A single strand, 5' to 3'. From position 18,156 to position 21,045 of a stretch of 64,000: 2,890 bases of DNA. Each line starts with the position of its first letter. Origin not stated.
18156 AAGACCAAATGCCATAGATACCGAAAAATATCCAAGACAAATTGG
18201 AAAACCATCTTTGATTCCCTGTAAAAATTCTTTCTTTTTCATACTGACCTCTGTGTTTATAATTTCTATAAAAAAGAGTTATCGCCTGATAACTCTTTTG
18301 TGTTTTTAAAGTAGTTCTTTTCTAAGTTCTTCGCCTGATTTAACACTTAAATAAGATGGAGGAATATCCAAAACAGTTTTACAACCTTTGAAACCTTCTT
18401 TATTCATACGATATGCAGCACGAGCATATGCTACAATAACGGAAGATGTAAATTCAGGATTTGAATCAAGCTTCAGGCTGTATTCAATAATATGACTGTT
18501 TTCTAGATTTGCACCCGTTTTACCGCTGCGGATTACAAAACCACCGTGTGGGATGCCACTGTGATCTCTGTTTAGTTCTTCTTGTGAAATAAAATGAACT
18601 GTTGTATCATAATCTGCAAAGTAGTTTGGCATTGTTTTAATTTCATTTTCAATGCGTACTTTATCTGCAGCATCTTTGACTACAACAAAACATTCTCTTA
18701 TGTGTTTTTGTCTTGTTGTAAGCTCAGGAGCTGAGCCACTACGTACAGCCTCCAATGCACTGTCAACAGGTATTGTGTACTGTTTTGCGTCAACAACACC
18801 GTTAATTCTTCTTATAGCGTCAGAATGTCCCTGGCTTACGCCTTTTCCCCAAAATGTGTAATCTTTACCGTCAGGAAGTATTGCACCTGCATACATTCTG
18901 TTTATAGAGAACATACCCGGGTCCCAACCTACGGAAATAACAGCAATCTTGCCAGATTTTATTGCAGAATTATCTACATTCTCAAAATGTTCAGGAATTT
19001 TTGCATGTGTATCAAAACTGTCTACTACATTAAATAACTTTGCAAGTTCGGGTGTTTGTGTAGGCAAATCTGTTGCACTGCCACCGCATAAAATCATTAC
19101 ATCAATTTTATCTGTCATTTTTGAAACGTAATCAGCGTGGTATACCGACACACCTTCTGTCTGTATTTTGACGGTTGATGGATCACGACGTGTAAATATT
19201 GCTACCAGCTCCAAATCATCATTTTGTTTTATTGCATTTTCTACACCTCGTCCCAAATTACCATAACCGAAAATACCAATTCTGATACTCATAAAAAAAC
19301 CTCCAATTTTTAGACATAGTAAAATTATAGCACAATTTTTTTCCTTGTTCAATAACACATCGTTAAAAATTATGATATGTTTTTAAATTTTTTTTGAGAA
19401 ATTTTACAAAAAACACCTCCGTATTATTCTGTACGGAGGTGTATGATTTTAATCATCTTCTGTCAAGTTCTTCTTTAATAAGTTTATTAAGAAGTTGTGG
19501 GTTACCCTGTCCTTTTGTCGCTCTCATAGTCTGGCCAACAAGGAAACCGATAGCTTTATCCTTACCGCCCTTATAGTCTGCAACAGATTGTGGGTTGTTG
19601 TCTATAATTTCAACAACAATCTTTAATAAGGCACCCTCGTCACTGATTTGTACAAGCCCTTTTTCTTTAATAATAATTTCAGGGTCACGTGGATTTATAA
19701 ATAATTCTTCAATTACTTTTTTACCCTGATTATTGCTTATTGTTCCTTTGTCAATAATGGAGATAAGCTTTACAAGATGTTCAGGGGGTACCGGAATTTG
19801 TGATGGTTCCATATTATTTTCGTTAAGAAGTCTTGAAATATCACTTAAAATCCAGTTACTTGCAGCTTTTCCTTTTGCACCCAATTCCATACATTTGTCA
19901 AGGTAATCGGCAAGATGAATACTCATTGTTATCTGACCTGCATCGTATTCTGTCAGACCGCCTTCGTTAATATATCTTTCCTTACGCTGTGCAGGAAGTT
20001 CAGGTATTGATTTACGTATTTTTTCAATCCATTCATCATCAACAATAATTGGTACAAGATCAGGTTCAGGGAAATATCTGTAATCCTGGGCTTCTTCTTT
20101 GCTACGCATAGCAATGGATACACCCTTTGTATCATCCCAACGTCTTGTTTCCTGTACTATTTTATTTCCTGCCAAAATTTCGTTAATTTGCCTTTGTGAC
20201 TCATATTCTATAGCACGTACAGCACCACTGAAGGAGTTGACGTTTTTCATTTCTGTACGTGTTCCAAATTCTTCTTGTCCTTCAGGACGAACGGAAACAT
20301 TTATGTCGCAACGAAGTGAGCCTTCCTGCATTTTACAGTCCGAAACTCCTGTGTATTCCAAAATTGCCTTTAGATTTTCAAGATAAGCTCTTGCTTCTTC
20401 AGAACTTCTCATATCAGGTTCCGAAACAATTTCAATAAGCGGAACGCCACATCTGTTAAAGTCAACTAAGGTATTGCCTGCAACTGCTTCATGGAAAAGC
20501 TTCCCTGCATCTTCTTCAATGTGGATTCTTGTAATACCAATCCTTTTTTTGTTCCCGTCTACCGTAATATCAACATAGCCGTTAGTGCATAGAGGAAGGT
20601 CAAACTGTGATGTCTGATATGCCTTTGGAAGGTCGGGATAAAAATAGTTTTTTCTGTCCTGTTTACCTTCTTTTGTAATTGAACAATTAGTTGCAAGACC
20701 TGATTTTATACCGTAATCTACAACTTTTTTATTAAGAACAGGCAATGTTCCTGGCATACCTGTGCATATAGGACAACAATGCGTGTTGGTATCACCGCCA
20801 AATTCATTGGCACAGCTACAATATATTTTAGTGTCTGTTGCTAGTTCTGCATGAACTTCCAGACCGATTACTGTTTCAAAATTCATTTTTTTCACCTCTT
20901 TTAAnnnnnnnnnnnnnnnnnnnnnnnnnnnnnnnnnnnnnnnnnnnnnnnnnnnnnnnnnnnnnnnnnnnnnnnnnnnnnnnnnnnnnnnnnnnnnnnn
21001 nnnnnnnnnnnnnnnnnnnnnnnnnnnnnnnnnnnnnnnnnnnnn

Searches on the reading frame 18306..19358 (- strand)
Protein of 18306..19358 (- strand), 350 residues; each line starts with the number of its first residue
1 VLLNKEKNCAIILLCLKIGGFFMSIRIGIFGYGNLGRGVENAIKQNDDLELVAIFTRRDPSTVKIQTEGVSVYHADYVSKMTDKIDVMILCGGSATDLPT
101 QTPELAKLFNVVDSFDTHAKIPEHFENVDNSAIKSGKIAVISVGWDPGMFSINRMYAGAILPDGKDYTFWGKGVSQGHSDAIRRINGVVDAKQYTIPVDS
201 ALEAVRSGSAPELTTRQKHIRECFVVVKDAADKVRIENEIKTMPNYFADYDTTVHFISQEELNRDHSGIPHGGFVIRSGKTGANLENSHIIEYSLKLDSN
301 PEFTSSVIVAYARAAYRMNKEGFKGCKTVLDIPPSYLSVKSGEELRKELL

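Call 64: search_protein_families(library=pfam, proteins=[window:18306-19358:-], max_evalue=0.00001)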
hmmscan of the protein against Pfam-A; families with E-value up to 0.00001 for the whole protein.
window:18306-19358:- (350 aa): 1 family
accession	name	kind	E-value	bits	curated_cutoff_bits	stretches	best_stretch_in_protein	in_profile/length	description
PF16654.10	DAPDH_C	-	9.9e-80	266.3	30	1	144-299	1-154/154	Diaminopimelic acid dehydrogenase C-terminal domain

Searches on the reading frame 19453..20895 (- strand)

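Call 64: search_protein_families(library=pfam, proteins=[window:19453-20895:-], max_evalue=0.00001)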
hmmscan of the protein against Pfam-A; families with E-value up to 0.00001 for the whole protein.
window:19453-20895:- (480 aa): 2 families
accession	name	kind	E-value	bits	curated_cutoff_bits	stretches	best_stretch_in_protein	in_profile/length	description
PF02934.20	GatB_N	-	2.3e-124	414.5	23.4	1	8-291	1-277/277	GatB/GatE catalytic domain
PF02637.23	GatB_Yqey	-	1.4e-51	174.7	27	1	330-477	1-148/148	GatB domain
